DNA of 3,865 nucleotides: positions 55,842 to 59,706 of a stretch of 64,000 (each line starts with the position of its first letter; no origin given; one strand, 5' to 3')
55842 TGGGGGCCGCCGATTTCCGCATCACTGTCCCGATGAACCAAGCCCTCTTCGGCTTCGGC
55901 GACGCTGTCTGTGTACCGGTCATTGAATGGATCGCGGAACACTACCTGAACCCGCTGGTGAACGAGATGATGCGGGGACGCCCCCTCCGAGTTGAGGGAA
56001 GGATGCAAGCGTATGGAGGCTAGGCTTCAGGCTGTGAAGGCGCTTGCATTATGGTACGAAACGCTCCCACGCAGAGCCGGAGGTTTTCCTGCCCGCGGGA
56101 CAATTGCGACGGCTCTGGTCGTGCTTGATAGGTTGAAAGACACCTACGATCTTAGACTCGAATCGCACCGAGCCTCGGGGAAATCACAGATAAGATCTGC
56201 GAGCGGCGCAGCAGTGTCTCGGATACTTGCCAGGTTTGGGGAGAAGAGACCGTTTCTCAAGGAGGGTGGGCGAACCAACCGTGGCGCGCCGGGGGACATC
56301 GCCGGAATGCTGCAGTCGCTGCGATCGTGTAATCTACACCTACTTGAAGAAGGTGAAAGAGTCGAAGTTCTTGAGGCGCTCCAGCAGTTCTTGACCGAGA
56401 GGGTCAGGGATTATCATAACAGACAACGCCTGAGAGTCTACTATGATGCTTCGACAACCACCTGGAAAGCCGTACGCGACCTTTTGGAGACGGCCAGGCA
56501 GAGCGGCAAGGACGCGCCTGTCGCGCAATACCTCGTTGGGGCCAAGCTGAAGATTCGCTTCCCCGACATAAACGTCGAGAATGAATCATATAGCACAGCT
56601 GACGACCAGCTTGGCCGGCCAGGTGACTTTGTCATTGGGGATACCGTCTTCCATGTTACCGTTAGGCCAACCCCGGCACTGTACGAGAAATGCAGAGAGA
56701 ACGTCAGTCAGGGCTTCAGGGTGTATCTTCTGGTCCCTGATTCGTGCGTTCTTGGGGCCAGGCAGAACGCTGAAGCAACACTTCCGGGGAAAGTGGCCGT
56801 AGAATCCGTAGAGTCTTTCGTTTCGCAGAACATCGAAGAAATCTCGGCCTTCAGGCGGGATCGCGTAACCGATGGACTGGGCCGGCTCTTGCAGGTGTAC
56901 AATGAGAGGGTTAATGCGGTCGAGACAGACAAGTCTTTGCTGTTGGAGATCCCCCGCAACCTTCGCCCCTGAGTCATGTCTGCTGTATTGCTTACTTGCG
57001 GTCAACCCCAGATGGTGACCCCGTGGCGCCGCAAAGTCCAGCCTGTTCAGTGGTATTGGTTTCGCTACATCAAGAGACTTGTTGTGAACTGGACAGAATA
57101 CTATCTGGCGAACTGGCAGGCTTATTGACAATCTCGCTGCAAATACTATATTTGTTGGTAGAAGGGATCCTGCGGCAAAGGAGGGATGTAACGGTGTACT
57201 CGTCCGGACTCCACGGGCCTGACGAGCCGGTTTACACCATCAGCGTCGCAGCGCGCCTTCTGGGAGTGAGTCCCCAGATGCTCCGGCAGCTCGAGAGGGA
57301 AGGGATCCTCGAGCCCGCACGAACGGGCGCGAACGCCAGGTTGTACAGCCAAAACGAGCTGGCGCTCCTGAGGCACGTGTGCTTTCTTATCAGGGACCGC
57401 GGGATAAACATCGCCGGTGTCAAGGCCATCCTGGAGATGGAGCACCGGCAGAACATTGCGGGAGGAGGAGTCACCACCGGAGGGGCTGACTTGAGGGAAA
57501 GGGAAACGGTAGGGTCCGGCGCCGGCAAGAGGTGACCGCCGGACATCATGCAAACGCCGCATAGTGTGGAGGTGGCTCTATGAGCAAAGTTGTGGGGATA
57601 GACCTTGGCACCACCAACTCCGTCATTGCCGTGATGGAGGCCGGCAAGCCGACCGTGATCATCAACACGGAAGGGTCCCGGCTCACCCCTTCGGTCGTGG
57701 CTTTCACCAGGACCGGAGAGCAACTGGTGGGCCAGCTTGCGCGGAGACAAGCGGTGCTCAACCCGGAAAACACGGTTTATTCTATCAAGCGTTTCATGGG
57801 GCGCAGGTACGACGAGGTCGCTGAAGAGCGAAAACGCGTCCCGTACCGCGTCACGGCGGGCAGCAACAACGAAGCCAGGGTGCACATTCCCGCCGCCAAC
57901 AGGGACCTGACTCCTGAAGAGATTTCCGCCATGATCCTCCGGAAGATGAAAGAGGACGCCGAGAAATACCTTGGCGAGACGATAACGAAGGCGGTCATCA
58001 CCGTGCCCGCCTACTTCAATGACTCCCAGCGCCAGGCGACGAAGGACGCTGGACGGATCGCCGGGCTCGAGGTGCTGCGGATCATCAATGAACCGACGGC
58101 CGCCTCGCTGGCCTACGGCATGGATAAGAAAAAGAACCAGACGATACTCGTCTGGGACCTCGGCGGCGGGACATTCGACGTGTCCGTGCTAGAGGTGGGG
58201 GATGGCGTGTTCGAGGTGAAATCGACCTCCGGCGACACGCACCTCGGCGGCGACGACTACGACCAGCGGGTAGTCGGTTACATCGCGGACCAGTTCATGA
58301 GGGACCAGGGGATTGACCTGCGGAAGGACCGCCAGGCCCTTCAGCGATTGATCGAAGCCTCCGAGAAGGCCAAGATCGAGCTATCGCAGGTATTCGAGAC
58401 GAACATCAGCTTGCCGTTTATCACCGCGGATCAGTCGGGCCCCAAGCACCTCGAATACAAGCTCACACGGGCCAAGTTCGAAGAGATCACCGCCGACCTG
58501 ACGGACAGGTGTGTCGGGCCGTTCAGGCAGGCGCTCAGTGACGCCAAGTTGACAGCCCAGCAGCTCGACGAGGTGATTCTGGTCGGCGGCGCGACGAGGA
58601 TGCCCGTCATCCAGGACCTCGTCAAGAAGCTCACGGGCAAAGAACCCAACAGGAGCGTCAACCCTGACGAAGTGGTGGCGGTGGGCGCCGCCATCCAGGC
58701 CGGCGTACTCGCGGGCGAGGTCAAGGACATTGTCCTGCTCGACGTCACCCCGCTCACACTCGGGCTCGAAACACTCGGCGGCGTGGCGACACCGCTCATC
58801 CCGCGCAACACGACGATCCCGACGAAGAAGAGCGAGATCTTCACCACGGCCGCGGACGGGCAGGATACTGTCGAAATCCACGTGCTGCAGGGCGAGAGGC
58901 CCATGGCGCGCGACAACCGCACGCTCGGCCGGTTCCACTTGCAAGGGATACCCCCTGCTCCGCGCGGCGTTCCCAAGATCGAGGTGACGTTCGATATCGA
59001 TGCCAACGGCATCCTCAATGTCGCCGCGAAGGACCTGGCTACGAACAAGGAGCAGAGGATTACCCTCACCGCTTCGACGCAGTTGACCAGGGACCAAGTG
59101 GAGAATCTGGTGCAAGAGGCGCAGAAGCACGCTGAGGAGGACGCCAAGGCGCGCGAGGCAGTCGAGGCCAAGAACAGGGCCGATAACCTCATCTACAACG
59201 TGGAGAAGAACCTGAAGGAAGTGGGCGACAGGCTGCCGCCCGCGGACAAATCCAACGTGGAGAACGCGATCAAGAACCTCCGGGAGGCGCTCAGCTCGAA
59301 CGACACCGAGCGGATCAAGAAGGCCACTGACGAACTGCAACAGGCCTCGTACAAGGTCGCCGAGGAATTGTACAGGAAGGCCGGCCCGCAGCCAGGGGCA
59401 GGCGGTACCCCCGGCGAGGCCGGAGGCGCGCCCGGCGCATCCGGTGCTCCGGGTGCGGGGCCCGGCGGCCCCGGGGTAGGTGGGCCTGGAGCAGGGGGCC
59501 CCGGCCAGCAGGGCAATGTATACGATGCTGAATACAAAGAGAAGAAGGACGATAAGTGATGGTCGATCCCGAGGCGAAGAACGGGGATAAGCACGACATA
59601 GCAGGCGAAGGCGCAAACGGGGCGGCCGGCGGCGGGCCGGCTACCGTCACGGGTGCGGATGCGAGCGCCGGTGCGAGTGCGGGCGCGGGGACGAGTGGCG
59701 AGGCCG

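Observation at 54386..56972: Vsr endonuclease fused in-frame to an m5C methyltransferase, followed by a coupled PD-(D/E)xK-like candidate restriction enzyme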

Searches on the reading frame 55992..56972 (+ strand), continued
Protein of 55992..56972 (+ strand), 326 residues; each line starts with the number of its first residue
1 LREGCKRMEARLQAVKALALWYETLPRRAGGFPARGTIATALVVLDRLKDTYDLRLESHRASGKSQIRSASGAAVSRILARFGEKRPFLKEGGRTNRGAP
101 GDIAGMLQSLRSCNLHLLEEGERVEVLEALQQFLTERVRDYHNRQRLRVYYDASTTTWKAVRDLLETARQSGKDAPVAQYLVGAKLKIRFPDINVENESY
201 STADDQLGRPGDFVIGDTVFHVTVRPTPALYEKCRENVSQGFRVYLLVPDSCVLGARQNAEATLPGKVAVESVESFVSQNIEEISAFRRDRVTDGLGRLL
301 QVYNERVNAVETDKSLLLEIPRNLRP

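Call 84: search_dna_similar(query=window:56013-56969:+, collection=plasmids, mode=protein, max_evalue=0.00001, max_rows=30)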
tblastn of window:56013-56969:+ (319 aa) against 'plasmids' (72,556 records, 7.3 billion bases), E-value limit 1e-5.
Records with a match: 25; places in all: 26; records where one place covers at least 80% of the query: 22.
Best place of each record, by identity: <60% 25.
By first word of the organism name: Pseudomonas 15; Burkholderia 3; Enterobacter 2; Achromobacter 2; Serratia 1; Aeromonas 1; Azospirillum 1.
By predicted mobility (MOB-suite, as given by PLSDB): conjugative 16; mobilizable 6; non-mobilizable 3.
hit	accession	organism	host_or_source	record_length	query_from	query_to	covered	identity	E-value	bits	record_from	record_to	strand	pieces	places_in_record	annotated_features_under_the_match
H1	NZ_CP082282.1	Enterobacter cancerogenus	Helicoverpa armigera,metagenomic ...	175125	5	315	97%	36.0%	3e-47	177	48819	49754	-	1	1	DUF4928 family protein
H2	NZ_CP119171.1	Enterobacter mori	Paris polyphylla,cell culture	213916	5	315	97%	35.6%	3e-47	177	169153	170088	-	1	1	DUF4928 family protein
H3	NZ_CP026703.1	Serratia marcescens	-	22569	25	313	91%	31.8%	2e-29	125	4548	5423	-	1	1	DUF4928 family protein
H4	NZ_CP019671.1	Burkholderia cenocepacia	Homo sapiens,sputum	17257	25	313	91%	31.8%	2e-29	125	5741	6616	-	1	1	DUF4928 family protein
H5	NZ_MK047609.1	Pseudomonas aeruginosa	Homo sapiens,Rectal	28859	25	313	91%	31.1%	8e-29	123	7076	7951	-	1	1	DUF4928 family protein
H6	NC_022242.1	Achromobacter denitrificans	-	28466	25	313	91%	30.6%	2e-29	125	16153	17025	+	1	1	DUF4928 family protein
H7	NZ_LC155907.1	Achromobacter xylosoxidans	-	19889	25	313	91%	30.6%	3e-29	125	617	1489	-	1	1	DUF4928 family protein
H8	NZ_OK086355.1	Pseudomonas aeruginosa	-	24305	25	313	91%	30.6%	3e-29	125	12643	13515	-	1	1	DUF4928 family protein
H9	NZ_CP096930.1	Pseudomonas aeruginosa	Homo sapiens,broncholveolr lvge fluid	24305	25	313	91%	30.6%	3e-29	125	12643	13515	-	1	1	DUF4928 family protein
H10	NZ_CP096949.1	Pseudomonas aeruginosa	Homo sapiens,broncholveolr lvge fluid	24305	25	313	91%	30.6%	3e-29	125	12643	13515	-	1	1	DUF4928 family protein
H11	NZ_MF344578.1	Pseudomonas aeruginosa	-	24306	25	313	91%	30.6%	3e-29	125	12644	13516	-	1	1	DUF4928 family protein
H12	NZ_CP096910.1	Pseudomonas aeruginosa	Homo sapiens,Sputum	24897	25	313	91%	30.6%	3e-29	125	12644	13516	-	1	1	DUF4928 family protein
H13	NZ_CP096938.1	Pseudomonas aeruginosa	Homo sapiens,urine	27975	25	313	91%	30.6%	3e-29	125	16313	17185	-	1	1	DUF4928 family protein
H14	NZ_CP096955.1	Pseudomonas aeruginosa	Homo sapiens,Airway lavage fluid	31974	25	313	91%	30.6%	3e-29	125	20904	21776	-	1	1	DUF4928 family protein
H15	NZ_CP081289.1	Pseudomonas aeruginosa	Homo sapiens,cell culture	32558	25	313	91%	30.6%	3e-29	125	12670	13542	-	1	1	DUF4928 family protein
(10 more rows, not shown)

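Call 85: search_dna_similar(query=window:56013-56969:+, collection=phages, mode=protein, max_evalue=0.00001, max_rows=20)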
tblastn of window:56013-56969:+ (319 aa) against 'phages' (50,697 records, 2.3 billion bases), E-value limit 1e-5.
No match.

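Call 86: get_annotated_region(hit=H1, flank=4000)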
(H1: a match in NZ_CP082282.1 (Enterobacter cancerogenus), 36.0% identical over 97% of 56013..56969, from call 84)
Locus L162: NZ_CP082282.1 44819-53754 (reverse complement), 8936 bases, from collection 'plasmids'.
description: Enterobacter cancerogenus strain HAEC1 plasmid unnamed2, complete sequence
organism: Enterobacter cancerogenus (NCBI taxid 69218)
taxonomy: Bacteria; Pseudomonadota; Gammaproteobacteria; Enterobacterales; Enterobacteriaceae; Enterobacter; Enterobacter cancerogenus
host: -; source: Helicoverpa armigera,metagenomic assembly,dead larvae; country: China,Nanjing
typing (MOB-suite, as given by PLSDB): non-mobilizable
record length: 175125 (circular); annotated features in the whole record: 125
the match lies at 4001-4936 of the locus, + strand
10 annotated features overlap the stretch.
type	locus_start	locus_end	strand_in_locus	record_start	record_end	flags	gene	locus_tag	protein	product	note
CDS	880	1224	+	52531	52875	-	-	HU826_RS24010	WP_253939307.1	hypothetical protein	-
CDS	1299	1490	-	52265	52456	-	-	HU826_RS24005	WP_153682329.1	hypothetical protein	-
CDS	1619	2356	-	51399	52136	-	-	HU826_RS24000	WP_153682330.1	hypothetical protein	-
CDS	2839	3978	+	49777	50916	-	dcm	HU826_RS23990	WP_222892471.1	DNA (cytosine-5-)-methyltransferase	GO:0006304 - DNA modification [Evidence IEA]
CDS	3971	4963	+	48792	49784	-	-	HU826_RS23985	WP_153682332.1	DUF4928 family protein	-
CDS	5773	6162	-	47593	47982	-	-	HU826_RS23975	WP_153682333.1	hypothetical protein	-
CDS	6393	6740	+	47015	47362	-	-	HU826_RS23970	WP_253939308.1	hypothetical protein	-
CDS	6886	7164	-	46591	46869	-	-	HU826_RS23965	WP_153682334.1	hypothetical protein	-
CDS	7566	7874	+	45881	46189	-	-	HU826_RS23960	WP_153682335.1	hypothetical protein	-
CDS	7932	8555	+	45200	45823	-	-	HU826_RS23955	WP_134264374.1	hypothetical protein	-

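Call 87: get_annotated_region(hit=H6, flank=4000)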
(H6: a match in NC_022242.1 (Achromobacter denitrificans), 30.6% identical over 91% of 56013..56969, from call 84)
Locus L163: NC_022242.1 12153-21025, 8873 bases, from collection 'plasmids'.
description: Achromobacter denitrificans plasmid pAX22, complete sequence
organism: Achromobacter denitrificans (NCBI taxid 32002)
taxonomy: Bacteria; Pseudomonadota; Betaproteobacteria; Burkholderiales; Alcaligenaceae; Achromobacter; Achromobacter denitrificans
host: -; source: -; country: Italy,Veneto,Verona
typing (MOB-suite, as given by PLSDB): conjugative; replicon rep_cluster_995; relaxase MOBQ; mating-pair formation MPF_T
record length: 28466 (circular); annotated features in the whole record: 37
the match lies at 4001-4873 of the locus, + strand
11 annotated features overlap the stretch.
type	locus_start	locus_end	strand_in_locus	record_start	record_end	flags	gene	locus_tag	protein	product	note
CDS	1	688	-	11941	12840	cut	-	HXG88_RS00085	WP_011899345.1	TniB family NTP-binding protein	-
CDS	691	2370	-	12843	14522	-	-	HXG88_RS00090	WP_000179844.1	Mu transposase C-terminal domain-containing protein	-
CDS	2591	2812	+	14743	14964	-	-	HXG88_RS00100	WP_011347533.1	hypothetical protein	-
CDS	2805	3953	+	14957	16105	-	-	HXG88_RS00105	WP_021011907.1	DNA cytosine methyltransferase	GO:0006304 - DNA modification [Evidence IEA]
CDS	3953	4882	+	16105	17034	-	-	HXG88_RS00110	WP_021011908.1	DUF4928 family protein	-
CDS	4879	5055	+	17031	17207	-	-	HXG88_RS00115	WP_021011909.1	hypothetical protein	-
CDS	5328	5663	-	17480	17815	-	-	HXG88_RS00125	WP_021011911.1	hypothetical protein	-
CDS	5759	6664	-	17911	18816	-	-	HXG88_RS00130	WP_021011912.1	serine protease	GO:0006508 - proteolysis [Evidence IEA]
CDS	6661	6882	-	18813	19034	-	-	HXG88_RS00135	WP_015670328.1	hypothetical protein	-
CDS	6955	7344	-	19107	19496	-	-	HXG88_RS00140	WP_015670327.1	hypothetical protein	-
CDS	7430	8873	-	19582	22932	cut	traA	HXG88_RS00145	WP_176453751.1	Ti-type conjugative transfer relaxase TraA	-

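Call 91: search_protein_families(library=pfam, proteins=[L071:3730-5598:+, L025:4927-5829:-, L037:6954-7430:-], max_evalue=0.01)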
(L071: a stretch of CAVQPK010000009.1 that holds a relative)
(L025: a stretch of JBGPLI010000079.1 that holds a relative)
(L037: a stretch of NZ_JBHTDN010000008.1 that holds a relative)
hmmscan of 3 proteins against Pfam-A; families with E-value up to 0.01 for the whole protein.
L071:3730-5598:+ (623 aa): 1 family
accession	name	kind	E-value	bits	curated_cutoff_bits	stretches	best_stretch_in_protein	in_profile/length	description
PF16280.10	DUF4928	-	7.1e-94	315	25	1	330-612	16-306/306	Domain of unknown function (DUF4928)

L025:4927-5829:- (300 aa): 1 family
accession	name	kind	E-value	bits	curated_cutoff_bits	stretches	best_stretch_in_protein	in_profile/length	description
PF13020.12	NOV_C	-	1.5e-11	44.7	22.1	1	199-269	16-86/91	Protein NO VEIN, C-terminal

L037:6954-7430:- (159 aa): 3 families
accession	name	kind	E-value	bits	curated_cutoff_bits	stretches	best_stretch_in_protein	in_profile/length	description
PF03852.21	Vsr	-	1.3e-32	111.9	27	1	17-85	6-74/74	DNA mismatch endonuclease Vsr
PF04480.18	DUF559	-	6.3e-06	26.5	20.6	1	104-145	67-108/109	Protein of unknown function (DUF559)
PF18741.7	MTES_1575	-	6.9e-06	26.5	38.2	0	102-141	53-92/96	REase_MTES_1575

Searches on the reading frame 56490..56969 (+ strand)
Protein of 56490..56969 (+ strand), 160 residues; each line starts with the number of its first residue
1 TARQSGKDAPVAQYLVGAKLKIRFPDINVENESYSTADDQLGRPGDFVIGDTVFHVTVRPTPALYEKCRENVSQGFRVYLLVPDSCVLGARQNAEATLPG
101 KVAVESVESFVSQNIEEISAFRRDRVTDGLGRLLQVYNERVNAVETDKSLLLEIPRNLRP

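Call 53: search_protein_families(library=pfam, max_evalue=10, proteins=[window:56490-56969:+])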
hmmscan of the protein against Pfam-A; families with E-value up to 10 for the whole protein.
seq(160 aa): 2 families
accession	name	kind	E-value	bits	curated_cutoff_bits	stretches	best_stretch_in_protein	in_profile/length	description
PF16280.10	DUF4928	-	4.2e-58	197.5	25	1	7-153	159-306/306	Domain of unknown function (DUF4928)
PF23200.1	DUF7061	-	0.095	12.8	27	1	74-153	59-137/232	Domain of unknown function (DUF7061)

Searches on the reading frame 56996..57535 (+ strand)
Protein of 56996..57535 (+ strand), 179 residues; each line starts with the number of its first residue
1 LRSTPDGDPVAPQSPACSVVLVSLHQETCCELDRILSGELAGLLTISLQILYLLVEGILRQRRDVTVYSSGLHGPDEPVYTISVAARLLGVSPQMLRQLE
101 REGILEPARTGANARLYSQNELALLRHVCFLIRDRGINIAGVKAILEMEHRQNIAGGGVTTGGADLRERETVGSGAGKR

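Call 3: search_protein_families(library=pfam, proteins=[window:56996-57535:+], max_evalue=0.1)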
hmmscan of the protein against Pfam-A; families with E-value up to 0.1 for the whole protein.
window:56996-57535:+ (179 aa): 9 families
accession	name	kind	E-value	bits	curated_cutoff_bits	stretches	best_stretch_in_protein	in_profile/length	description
PF13411.12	MerR_1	-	1.8e-15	57.2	21.6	1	80-148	1-68/69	MerR HTH family regulatory protein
PF00376.29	MerR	-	4.3e-11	42.9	28.2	1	81-117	1-38/38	MerR family regulatory protein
PF13591.12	MerR_2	-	6.4e-06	26.3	29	1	86-148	7-68/84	MerR HTH family regulatory protein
PF12728.13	HTH_17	-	5.6e-05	23.8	27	1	79-122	1-43/51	Helix-turn-helix domain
PF13338.12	AbiEi_4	-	0.017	15.7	25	1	85-107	19-40/49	Transcriptional regulator, AbiEi antitoxin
PF01381.28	HTH_3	-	0.055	14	23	0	81-102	11-32/55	Helix-turn-helix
PF13518.12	HTH_28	-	0.088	13.3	25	0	81-101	14-34/52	Helix-turn-helix domain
PF22629.2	ACT_AHAS_ss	-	0.091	13.4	27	0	119-144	6-31/67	AHAS small subunit-like ACT domain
PF21531.3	Rv2175c_wHTH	-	0.095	13.1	27.1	0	75-104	11-40/57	DNA-binding protein Rv2175c, wHTH domain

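Call 4: search_protein_families(library=ncbifam, proteins=[window:56996-57535:+], max_evalue=0.1)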
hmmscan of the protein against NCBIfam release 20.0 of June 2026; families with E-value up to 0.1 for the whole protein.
window:56996-57535:+ (179 aa): 15 families
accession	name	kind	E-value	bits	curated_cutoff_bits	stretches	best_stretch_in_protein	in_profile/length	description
NF047375.1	HeatShock_HspR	equivalog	8e-24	83.5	105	1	77-152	1-76/92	heat shock protein transcriptional repressor HspR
NF047377.1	heat_HspR_dupli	exception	5.2e-18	65.3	300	1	76-151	123-198/214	heat shock protein transcriptional repressor HspR, fused homodimer type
NF050798.1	TF_FtsR_Actino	equivalog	1.8e-07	31.5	150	1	93-153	19-79/223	transcriptional regulator FtsR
NF052513.1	TransRegCarH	equivalog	1.1e-06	28.2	400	1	78-151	5-79/274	HTH-type transcriptional repressor CarH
TIGR02044.1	CueR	equivalog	3.1e-06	27.3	147.4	1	82-154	3-75/127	Cu(I)-responsive transcriptional regulator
NF011617.0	PRK15043.1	equivalog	5.7e-05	22.5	417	1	79-151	3-75/243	HTH-type transcriptional regulator MlrA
TIGR02043.1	ZntR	equivalog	0.00062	19.9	167.95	1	80-149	2-71/131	Zn(2+)-responsive transcriptional regulator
NF007069.0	PRK09514.1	equivalog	0.00078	19.4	143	1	80-149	2-71/141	Zn(2+)-responsive transcriptional regulator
TIGR03453.1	partition_RepA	equivalog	0.005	15.7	348.45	1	81-128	35-83/387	plasmid partitioning protein RepA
TIGR02047.1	CadR-PbrR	equivalog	0.0077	16.3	151.45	1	85-140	6-59/127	Cd(II)/Pb(II)-responsive transcriptional regulator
TIGR02051.1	MerR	equivalog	0.0094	16.2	150.85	1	81-150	1-70/124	mercury resistance transcriptional regulator MerR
NF053740.1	TransRegTnrAGPos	equivalog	0.011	15.9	140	1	78-143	11-75/108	hypothetical protein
TIGR01764.1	excise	domain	0.014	15.7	28.8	1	80-117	2-39/49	excisionase family DNA-binding protein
NF033518.0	transpos_IS607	equivalog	0.025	14.1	110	1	85-123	3-41/187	IS607 family transposase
NF041849.1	trans_regNmlR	equivalog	0.059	13.4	175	1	82-140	3-61/117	stress response transcriptional regulator NmlR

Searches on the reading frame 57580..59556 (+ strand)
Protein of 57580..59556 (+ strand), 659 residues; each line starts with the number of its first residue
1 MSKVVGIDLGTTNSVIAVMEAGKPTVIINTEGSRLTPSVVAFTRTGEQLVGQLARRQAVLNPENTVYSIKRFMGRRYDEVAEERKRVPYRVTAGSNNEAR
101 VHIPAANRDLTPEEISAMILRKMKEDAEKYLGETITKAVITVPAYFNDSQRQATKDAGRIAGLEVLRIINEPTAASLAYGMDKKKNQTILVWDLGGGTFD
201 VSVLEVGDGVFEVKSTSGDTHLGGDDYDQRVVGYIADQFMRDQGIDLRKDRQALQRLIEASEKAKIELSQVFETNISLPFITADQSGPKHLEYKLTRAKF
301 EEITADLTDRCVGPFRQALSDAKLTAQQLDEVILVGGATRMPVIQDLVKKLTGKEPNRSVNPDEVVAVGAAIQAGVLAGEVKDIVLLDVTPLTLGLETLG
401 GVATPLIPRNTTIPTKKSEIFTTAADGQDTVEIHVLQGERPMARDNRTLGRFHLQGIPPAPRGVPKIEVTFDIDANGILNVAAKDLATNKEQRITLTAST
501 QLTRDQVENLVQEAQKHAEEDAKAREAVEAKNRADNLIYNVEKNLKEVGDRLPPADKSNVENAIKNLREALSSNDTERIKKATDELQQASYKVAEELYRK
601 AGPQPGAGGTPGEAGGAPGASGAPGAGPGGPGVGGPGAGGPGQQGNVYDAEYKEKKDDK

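Call 72: find_related_loci(query=window:57580-59556:+, collection=metagenome_contigs, flank=6000)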
Query window:57580-59556:+ (659 aa) in metagenome_contigs; peptide patterns used: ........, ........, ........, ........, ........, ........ (x = any residue, [..] = any of these).
600 stretches matched a pattern (row limit reached: there are more); 571 encode a relative of the query (tblastn E <= 1e-3); the best 80 are kept; 80 distinct loci.
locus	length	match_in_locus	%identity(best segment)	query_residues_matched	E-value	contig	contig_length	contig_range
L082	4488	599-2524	77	1-659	0e+0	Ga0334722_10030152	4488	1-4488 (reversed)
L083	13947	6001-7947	73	1-657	0e+0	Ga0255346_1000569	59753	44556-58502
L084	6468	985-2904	72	1-654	0e+0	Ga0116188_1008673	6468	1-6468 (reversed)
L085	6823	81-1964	75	1-630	0e+0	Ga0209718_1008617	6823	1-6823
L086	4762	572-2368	77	1-599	0e+0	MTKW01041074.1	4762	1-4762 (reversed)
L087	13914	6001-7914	70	1-659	0e+0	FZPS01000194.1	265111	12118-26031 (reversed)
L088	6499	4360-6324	66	1-654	0e+0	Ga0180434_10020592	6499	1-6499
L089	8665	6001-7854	66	1-618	0e+0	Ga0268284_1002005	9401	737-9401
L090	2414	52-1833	69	1-594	0e+0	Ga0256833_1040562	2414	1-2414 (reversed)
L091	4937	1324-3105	69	1-594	0e+0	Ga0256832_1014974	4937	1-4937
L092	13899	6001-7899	64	1-654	0e+0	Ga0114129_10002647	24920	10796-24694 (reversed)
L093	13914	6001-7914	70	1-655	0e+0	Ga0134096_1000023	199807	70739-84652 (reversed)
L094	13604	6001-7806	69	1-602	0e+0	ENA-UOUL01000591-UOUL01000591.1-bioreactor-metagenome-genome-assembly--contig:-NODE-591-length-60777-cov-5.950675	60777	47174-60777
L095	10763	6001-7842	67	1-613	0e+0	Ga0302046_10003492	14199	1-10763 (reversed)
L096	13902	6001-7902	64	1-655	0e+0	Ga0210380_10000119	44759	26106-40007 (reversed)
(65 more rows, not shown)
